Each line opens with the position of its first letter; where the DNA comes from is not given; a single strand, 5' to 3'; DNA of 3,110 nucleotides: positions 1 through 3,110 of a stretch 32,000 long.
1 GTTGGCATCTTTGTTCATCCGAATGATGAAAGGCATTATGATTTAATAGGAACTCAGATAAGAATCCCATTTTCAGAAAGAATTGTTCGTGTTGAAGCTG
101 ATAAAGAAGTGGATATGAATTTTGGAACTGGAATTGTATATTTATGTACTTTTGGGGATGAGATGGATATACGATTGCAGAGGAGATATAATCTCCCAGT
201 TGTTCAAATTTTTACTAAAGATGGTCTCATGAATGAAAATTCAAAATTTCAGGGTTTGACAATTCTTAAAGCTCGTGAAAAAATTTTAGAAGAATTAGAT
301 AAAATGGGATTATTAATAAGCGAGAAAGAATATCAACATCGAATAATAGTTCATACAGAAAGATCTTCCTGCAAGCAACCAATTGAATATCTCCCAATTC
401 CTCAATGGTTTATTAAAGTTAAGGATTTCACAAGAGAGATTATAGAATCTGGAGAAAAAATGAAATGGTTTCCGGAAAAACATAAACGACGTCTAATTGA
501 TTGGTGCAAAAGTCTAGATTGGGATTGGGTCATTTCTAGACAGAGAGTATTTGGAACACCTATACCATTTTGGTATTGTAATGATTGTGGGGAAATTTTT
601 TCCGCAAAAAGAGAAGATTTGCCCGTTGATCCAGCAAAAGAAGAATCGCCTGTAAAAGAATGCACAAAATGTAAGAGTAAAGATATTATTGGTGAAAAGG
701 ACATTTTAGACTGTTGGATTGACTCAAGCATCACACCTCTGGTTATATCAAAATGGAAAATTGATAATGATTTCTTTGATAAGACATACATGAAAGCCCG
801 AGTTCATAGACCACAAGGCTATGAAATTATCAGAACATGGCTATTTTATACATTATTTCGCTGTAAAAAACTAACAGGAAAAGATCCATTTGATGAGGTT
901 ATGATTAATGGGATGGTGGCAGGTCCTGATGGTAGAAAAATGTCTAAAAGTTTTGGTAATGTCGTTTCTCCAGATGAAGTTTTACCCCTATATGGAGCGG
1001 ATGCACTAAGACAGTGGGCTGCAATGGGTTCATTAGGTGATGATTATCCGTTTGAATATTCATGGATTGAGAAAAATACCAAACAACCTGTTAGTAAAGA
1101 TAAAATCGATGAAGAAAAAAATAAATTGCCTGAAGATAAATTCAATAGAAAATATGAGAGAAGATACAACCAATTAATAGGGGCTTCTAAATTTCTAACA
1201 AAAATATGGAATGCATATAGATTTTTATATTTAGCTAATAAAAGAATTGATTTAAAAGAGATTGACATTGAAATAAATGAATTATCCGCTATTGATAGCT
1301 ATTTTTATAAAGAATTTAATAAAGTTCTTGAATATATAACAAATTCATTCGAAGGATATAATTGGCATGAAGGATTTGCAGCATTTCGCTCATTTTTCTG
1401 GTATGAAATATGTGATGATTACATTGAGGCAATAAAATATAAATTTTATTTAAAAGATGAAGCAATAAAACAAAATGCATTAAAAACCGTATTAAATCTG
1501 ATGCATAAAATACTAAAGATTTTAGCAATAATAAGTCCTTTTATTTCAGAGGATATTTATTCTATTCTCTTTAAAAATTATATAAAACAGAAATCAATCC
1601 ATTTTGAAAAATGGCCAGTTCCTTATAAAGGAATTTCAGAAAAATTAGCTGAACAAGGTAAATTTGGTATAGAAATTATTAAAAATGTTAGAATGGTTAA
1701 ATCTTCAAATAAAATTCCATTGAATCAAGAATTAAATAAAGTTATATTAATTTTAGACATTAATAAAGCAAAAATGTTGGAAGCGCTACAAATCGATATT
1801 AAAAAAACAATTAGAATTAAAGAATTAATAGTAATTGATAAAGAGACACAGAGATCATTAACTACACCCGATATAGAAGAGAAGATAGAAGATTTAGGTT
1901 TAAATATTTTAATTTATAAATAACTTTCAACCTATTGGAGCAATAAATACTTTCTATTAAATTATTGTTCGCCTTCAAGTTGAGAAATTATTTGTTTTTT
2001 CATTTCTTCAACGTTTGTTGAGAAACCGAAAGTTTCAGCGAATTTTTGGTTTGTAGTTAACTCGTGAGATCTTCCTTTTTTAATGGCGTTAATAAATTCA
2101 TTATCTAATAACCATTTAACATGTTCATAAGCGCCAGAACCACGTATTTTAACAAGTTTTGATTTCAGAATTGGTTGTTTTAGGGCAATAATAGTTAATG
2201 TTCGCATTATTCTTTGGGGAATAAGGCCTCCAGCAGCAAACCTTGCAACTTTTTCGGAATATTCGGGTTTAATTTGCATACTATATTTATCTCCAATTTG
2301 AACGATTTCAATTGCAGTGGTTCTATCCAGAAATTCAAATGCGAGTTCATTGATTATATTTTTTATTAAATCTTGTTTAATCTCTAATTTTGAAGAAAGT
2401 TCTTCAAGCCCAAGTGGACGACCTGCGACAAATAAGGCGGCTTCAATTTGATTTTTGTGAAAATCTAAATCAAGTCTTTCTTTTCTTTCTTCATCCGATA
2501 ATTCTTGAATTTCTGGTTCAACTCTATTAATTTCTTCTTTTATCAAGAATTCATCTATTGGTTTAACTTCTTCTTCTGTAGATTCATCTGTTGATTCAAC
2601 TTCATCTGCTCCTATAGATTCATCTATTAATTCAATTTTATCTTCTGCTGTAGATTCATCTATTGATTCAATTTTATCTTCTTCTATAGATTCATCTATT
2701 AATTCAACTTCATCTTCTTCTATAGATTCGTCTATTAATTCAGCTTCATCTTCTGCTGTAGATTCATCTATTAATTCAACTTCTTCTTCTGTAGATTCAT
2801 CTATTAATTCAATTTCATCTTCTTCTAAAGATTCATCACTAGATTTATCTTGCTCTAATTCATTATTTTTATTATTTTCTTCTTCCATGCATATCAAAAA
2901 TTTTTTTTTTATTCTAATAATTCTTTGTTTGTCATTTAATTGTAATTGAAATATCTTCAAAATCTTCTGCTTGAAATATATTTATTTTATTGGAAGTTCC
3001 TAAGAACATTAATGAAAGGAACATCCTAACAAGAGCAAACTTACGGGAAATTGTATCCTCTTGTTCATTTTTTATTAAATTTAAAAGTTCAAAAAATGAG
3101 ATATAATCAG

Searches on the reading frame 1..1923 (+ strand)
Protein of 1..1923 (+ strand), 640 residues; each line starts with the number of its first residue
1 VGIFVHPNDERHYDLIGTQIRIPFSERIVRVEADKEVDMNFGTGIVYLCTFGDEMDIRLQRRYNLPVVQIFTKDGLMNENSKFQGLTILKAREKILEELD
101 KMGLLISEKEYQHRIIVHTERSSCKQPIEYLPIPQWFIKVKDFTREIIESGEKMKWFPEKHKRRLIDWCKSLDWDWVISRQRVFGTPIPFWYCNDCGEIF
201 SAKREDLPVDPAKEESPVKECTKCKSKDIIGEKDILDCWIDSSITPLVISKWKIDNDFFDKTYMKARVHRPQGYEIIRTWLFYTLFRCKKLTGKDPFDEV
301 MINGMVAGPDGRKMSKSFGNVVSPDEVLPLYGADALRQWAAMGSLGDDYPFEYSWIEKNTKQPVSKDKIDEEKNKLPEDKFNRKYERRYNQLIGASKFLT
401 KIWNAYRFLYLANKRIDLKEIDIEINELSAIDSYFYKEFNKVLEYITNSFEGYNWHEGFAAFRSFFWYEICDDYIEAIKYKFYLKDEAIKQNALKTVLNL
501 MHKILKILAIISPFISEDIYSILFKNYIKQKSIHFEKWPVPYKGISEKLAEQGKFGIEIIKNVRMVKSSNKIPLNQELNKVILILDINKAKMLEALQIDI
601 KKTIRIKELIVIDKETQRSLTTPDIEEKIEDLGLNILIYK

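Call 7: search_protein_families(library=pfam, proteins=[window:1-1923:+])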
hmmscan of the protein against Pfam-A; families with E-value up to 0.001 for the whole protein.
window:1-1923:+ (640 aa): 3 families
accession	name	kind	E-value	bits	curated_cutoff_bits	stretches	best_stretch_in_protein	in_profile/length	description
PF00133.28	tRNA-synt_1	-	1.3e-45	156.3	22.7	1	112-348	184-410/414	tRNA synthetases class I (I, L, M and V)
PF08264.19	Anticodon_1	-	9.9e-29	100.6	25.1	1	432-581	1-147/148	Anticodon-binding domain of tRNA ligase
PF09334.17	tRNA-synt_1g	-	1.1e-05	24.8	20.1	0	297-354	312-367/391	tRNA synthetases class I (M)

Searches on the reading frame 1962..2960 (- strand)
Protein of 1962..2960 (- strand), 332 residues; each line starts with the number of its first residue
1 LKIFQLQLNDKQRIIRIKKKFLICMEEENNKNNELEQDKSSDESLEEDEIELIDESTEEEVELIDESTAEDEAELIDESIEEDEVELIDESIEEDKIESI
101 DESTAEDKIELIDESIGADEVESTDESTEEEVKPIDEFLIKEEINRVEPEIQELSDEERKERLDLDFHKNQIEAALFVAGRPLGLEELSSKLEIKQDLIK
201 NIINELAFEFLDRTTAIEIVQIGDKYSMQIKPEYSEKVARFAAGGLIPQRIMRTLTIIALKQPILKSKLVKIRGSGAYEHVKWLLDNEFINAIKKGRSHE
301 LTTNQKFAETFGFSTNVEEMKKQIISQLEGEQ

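Call 7: search_protein_families(library=pfam, proteins=[window:1962-2960:-])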
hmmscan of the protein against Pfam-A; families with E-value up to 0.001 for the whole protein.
window:1962-2960:- (332 aa): 1 family
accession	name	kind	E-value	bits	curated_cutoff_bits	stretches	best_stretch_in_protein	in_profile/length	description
PF04079.22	SMC_ScpB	-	2.6e-34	118.5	27.4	1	171-321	2-158/160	Segregation and condensation complex subunit ScpB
